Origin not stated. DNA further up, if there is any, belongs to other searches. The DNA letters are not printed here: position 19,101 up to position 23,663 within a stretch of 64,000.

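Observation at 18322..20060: Translationally coupled ADP-ribosylglycohydrolase / R-S-E ADP-ribosyltransferase pair (DraG/DraT-like) outside a nitrogen-fixation context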

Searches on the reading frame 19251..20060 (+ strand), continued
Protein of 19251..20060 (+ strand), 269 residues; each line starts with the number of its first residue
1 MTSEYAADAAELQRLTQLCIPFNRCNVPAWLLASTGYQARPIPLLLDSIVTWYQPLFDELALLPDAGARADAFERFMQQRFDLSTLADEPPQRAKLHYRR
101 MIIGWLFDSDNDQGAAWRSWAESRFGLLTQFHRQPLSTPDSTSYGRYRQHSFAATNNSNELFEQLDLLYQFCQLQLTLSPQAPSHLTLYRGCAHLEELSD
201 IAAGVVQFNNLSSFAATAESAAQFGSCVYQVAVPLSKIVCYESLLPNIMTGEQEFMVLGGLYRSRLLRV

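Call 65: search_protein_families(library=ncbifam, proteins=[L043:13155-13970:-, L060:7825-8682:-, L072:12315-13148:-, L057:12185-13036:-, L026:13530-14327:-, L001:9060-9929:+, L010:9034-9924:+, L081:9066-9998:+, L005:8993-9904:+, L051:5674-6588:+], max_evalue=1e-10)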
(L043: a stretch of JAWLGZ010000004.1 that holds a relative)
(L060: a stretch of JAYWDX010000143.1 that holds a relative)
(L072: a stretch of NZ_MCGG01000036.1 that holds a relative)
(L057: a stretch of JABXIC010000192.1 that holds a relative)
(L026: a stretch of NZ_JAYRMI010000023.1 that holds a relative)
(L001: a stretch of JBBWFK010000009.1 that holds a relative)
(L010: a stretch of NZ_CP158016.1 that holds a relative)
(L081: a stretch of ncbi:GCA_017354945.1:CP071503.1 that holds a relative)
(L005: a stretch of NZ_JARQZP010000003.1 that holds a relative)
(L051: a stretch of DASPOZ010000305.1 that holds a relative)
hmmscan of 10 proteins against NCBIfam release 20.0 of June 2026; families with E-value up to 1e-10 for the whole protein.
L043:13155-13970:- (272 aa): 2 families
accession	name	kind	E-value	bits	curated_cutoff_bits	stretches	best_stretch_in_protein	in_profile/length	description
TIGR02662.1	dinitro_DRAG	equivalog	7.1e-114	379.9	337.05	1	5-272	3-267/287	ADP-ribosyl-[dinitrogen reductase] hydrolase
NF041672.1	ADPriboarghdlase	equivalog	3.6e-38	131.3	490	1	4-270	67-340/361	ADP-ribosylarginine hydrolase Tri1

L060:7825-8682:- (286 aa): 2 families
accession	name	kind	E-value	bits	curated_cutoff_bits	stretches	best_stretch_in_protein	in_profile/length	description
TIGR02662.1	dinitro_DRAG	equivalog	5.1e-118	393.5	337.05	1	1-285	4-285/287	ADP-ribosyl-[dinitrogen reductase] hydrolase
NF041672.1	ADPriboarghdlase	equivalog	2.7e-44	151.4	490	1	1-268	69-343/361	ADP-ribosylarginine hydrolase Tri1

L072:12315-13148:- (278 aa): 2 families
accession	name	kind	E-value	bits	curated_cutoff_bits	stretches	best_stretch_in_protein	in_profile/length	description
TIGR02662.1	dinitro_DRAG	equivalog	1.9e-107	358.8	337.05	1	6-277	2-269/287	ADP-ribosyl-[dinitrogen reductase] hydrolase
NF041672.1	ADPriboarghdlase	equivalog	9.4e-38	129.9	490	1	5-275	66-342/361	ADP-ribosylarginine hydrolase Tri1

L057:12185-13036:- (284 aa): 2 families
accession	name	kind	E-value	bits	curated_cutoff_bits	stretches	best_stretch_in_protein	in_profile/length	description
TIGR02662.1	dinitro_DRAG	equivalog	4.5e-120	400.2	337.05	1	11-283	1-270/287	ADP-ribosyl-[dinitrogen reductase] hydrolase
NF041672.1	ADPriboarghdlase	equivalog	8.3e-42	143.2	490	1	11-280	66-342/361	ADP-ribosylarginine hydrolase Tri1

L026:13530-14327:- (266 aa): 2 families
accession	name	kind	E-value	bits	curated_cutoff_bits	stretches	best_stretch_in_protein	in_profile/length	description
TIGR02662.1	dinitro_DRAG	equivalog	7e-114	379.9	337.05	1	1-265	4-266/287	ADP-ribosyl-[dinitrogen reductase] hydrolase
NF041672.1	ADPriboarghdlase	equivalog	2.1e-42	145.2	490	1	1-265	69-341/361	ADP-ribosylarginine hydrolase Tri1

L001:9060-9929:+ (290 aa): 2 families
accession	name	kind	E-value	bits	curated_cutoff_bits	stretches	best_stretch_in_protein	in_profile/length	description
NF041672.1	ADPriboarghdlase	equivalog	3.6e-90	302.3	490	1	1-290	68-356/361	ADP-ribosylarginine hydrolase Tri1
TIGR02662.1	dinitro_DRAG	equivalog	4.3e-48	164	337.05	1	1-277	3-268/287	ADP-ribosyl-[dinitrogen reductase] hydrolase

L010:9034-9924:+ (297 aa): 2 families
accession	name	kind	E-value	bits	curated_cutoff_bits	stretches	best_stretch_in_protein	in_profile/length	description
NF041672.1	ADPriboarghdlase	equivalog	2.5e-93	312.7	490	1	4-297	64-356/361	ADP-ribosylarginine hydrolase Tri1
TIGR02662.1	dinitro_DRAG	equivalog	1.1e-50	172.5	337.05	1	8-291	3-277/287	ADP-ribosyl-[dinitrogen reductase] hydrolase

L081:9066-9998:+ (310 aa): 2 families
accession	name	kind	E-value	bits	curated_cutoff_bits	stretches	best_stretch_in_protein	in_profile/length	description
NF041672.1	ADPriboarghdlase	equivalog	1.5e-104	349.7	490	1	4-302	61-358/361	ADP-ribosylarginine hydrolase Tri1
TIGR02662.1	dinitro_DRAG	equivalog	1.5e-50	172.1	337.05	1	9-302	1-285/287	ADP-ribosyl-[dinitrogen reductase] hydrolase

L005:8993-9904:+ (303 aa): 2 families
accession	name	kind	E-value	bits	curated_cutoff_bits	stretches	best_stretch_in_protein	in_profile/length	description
NF041672.1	ADPriboarghdlase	equivalog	7.1e-94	314.5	490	1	2-299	62-358/361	ADP-ribosylarginine hydrolase Tri1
TIGR02662.1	dinitro_DRAG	equivalog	2.5e-44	151.6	337.05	1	8-283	3-267/287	ADP-ribosyl-[dinitrogen reductase] hydrolase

L051:5674-6588:+ (305 aa): 2 families
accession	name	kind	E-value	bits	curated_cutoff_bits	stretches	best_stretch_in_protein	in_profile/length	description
NF041672.1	ADPriboarghdlase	equivalog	1e-91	307.4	490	1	5-305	67-357/361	ADP-ribosylarginine hydrolase Tri1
TIGR02662.1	dinitro_DRAG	equivalog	5e-42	144.1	337.05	2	6-186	3-179/287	ADP-ribosyl-[dinitrogen reductase] hydrolase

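Call 68: find_encoding_contigs(protein=P0041, flank=10000, max_places=1)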
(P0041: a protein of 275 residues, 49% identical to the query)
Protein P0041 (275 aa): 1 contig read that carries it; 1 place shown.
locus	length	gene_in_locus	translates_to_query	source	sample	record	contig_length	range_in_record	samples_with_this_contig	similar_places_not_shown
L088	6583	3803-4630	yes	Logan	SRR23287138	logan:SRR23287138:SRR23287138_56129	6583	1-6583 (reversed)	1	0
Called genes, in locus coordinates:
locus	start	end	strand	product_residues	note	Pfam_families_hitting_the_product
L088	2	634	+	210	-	?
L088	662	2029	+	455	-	PF00148:Oxidored_nitro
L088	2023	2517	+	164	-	PF02579:Nitro_FeMo-Co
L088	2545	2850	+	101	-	PF13484:Fer4_16, PF12837:Fer4_6 (weak), PF00037:Fer4 (weak), PF13183:Fer4_8 (weak), PF14697:Fer4_21, PF12838:Fer4_7, PF13187:Fer4_9, PF00037:Fer4 (weak), +5 more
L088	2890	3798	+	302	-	PF03747:ADP_ribosyl_GH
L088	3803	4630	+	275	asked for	PF07357:DRAT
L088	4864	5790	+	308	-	PF01592:NifU_N, PF04324:Fer2_BFD, PF01106:NifU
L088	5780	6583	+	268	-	?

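Call 69: find_encoding_contigs(protein=P0039, flank=10000, max_places=1)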
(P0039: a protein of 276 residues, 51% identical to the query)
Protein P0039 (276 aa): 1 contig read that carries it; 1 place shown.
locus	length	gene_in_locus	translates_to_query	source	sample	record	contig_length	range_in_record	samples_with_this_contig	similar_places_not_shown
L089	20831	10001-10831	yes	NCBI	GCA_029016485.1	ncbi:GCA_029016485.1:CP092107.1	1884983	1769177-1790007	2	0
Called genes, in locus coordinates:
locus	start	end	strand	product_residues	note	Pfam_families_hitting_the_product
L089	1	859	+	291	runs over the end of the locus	PF00142:Fer4_NifH, PF01656:CbiA, PF02374:ArsA_ATPase (weak), PF03308:MeaB (faint), PF10609:ParA (weak), PF13614:AAA_31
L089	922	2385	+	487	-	PF00148:Oxidored_nitro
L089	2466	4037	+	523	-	PF11844:DUF3364, PF00148:Oxidored_nitro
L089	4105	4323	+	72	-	PF06988:NifT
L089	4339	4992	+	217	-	PF16844:DIMCO_N, PF02579:Nitro_FeMo-Co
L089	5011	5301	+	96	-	PF19624:DUF6129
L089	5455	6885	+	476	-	PF00148:Oxidored_nitro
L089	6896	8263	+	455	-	PF00148:Oxidored_nitro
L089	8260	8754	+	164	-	PF02579:Nitro_FeMo-Co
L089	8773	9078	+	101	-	PF17179:Fer4_22 (faint), PF13237:Fer4_10 (weak), PF13183:Fer4_8, PF14697:Fer4_21, PF12838:Fer4_7, PF13187:Fer4_9, PF13484:Fer4_16, PF13534:Fer4_17 (weak), +6 more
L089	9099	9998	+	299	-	PF03747:ADP_ribosyl_GH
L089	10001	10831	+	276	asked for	PF07357:DRAT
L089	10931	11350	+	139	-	PF00582:Usp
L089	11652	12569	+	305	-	PF01592:NifU_N, PF04324:Fer2_BFD, PF01106:NifU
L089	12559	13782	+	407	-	PF00266:Aminotran_5, PF00155:Aminotran_1_2 (weak)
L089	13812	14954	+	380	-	PF00682:HMGL-like, PF22617:HCS_D2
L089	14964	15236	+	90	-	PF03206:NifW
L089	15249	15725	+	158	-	PF04319:NifZ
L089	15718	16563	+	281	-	PF13145:Rotamase_2, PF13616:Rotamase_3, PF00639:Rotamase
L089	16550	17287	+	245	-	PF13531:SBP_bac_11, PF01547:SBP_bac_1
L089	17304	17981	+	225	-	PF00528:BPD_transp_1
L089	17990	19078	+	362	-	PF00005:ABC_tran, PF13304:AAA_21 (faint), PF03459:TOBE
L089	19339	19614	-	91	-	PF00037:Fer4 (weak), PF12797:Fer4_2 (weak), PF13237:Fer4_10 (weak), PF14697:Fer4_21 (faint), PF12838:Fer4_7 (weak), PF13187:Fer4_9 (weak)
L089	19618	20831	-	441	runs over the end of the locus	PF04055:Radical_SAM, PF02579:Nitro_FeMo-Co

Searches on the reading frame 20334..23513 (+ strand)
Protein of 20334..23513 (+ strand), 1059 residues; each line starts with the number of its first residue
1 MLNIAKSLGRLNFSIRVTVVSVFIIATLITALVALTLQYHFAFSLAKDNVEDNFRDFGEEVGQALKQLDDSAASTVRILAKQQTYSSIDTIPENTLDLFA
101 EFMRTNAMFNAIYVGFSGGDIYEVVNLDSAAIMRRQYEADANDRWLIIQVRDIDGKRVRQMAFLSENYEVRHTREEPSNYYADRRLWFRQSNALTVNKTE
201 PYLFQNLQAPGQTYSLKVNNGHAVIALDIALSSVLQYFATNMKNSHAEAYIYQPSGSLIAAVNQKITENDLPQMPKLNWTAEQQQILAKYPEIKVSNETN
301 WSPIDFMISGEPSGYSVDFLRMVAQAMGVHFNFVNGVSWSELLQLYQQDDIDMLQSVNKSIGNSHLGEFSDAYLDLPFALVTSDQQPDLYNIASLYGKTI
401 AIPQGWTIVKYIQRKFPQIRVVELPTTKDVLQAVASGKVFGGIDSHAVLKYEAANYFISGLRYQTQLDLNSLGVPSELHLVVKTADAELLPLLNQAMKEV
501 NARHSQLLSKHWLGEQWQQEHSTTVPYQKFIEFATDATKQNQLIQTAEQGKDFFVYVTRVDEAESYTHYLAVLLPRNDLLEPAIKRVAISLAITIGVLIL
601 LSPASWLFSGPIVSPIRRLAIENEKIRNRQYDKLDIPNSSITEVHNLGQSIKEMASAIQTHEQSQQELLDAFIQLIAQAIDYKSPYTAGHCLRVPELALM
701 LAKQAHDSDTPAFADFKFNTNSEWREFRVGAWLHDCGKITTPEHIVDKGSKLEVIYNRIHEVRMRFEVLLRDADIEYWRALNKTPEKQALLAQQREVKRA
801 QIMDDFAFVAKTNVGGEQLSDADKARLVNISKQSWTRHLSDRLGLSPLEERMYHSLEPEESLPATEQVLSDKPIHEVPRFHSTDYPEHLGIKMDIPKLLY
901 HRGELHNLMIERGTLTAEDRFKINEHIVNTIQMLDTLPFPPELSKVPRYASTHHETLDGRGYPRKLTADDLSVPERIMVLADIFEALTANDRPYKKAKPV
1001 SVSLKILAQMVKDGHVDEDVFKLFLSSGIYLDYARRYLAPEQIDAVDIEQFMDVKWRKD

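Call 57: search_protein_families(library=pfam, proteins=[window:20334-23513:+], max_evalue=0.0001)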
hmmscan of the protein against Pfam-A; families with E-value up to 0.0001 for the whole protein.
window:20334-23513:+ (1059 aa): 3 families
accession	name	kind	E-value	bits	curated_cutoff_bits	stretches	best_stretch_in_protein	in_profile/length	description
PF13487.12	HD_5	-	3.6e-39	134.7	27.2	1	884-1020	33-170/170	HD domain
PF00497.25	SBP_bac_3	-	1.7e-15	57.3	26.4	1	293-514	1-131/132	Bacterial extracellular solute-binding proteins, family 3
PF01966.28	HD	-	3.7e-07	30.9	22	0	688-762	2-60/116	HD domain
